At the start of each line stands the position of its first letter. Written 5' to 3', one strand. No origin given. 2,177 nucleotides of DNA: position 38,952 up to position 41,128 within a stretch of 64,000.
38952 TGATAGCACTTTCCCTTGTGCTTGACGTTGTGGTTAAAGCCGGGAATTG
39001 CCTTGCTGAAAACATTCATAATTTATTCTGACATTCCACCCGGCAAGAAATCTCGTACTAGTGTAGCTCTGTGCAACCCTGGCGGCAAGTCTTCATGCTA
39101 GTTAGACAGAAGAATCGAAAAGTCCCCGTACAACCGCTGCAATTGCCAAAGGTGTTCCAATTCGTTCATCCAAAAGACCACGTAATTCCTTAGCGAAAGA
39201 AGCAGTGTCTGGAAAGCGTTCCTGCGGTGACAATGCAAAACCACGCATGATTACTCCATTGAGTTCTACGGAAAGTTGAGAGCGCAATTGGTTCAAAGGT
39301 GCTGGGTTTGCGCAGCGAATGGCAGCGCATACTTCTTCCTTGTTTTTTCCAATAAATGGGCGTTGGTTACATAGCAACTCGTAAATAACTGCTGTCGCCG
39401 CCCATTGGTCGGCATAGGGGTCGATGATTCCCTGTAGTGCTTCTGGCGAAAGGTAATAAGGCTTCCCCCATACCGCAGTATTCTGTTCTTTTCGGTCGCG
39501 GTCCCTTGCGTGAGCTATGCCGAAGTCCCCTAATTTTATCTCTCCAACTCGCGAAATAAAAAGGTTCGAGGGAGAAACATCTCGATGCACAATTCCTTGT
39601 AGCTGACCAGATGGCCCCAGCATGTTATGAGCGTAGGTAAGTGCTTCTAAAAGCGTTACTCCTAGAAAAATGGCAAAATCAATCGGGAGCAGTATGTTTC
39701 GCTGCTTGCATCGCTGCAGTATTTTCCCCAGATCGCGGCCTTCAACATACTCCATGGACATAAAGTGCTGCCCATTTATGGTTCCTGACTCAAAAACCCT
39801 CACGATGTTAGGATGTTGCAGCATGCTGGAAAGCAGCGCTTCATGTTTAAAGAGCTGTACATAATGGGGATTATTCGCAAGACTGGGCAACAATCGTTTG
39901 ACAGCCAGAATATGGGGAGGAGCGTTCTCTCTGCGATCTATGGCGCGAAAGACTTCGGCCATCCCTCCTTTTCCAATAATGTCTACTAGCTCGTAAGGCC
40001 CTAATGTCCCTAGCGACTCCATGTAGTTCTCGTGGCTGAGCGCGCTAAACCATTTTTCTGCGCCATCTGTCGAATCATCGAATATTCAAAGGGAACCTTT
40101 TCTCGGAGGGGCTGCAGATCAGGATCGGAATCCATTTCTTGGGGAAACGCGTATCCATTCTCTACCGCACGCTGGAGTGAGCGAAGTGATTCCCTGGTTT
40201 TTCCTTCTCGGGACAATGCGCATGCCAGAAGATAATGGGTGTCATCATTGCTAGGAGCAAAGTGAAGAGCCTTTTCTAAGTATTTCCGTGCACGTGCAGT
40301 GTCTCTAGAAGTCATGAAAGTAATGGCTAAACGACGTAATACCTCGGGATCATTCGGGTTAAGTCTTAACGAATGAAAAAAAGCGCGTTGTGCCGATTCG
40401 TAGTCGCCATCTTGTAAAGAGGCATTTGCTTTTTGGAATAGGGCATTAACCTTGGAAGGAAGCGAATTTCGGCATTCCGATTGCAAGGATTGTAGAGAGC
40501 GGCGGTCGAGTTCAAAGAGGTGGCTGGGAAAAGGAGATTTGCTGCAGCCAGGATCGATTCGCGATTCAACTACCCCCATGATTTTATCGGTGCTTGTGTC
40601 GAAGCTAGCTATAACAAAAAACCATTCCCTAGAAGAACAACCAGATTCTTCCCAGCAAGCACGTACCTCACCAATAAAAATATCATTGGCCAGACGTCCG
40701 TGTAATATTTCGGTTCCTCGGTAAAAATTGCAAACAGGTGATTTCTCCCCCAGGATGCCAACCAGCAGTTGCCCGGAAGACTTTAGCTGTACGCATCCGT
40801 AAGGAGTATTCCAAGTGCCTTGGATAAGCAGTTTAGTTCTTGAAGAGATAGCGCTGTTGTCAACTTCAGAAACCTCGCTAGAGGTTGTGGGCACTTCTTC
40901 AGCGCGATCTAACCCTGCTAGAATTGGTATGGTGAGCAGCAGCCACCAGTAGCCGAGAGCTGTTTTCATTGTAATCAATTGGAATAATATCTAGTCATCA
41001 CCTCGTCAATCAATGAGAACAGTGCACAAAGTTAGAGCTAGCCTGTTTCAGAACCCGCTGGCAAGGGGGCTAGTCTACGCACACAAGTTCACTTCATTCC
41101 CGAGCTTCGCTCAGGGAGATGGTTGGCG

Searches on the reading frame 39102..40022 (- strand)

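Call 16: search_protein_families(library=pfam, proteins=[window:39102-40022:-], max_evalue=0.001)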
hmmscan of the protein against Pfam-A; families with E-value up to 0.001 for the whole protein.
window:39102-40022:- (306 aa): 3 families
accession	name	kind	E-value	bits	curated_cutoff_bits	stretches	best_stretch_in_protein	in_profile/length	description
PF00069.31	Pkinase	-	4.6e-35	121.7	31.7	1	10-269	1-251/263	Protein kinase domain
PF07714.23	PK_Tyr_Ser-Thr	-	3.6e-21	76.1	23.1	1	12-269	3-248/258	Protein tyrosine and serine/threonine kinase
PF03109.22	ABC1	-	0.00022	20.9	22.9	1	141-185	185-229/244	ABC1 atypical kinase-like domain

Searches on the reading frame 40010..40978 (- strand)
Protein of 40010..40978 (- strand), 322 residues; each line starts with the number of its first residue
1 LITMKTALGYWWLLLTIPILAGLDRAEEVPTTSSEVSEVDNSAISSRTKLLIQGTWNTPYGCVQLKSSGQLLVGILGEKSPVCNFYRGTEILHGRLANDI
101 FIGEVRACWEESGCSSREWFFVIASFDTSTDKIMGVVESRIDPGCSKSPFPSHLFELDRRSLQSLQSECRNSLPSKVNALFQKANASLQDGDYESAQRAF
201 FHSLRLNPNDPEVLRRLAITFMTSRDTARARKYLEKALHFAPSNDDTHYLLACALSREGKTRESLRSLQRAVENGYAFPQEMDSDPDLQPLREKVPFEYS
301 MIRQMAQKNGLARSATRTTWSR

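Call 16: search_protein_families(library=pfam, proteins=[window:40010-40978:-], max_evalue=0.001)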
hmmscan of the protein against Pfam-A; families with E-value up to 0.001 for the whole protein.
window:40010-40978:- (322 aa): 14 families
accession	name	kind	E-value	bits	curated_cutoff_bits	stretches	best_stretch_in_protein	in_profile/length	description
PF07719.23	TPR_2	-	2.1e-13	49.7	27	0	211-244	1-34/34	Tetratricopeptide repeat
PF13431.12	TPR_17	-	4.3e-11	42.6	24.4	0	234-264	2-32/34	Tetratricopeptide repeat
PF00515.34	TPR_1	-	1.1e-10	41.3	27.8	0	178-210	2-34/34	Tetratricopeptide repeat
PF13428.12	TPR_14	-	1.6e-09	37.9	23.5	1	178-219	2-43/44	Tetratricopeptide repeat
PF14559.12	TPR_19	-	3.3e-09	37.4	25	2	188-234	2-48/68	Tetratricopeptide repeat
PF13432.12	TPR_16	-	7.2e-09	36.4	32.7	1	182-244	2-64/65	Tetratricopeptide repeat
PF13181.12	TPR_8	-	3.1e-08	33.6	25.7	0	178-210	2-34/34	Tetratricopeptide repeat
PF23914.1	TPR_CcmH_CycH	-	3.2e-07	30.7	42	1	188-270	61-146/158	Cytochrome c-type biogenesis protein H TPR domain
PF13176.12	TPR_7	-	4.2e-07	30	27.9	0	179-212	1-36/36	Tetratricopeptide repeat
PF13371.12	TPR_9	-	1.3e-05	25.5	35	1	187-248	5-66/73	Tetratricopeptide repeat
PF14561.12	TPR_20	-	5e-05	24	25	0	160-210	6-55/90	Tetratricopeptide repeat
PF13424.12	TPR_12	-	0.0001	22.9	30.1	0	213-273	5-73/77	Tetratricopeptide repeat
PF13414.12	TPR_11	-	0.00015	21.8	26.8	0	185-221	2-38/42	TPR repeat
PF13174.12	TPR_6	-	0.00027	21.8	26.3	0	248-274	3-29/33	Tetratricopeptide repeat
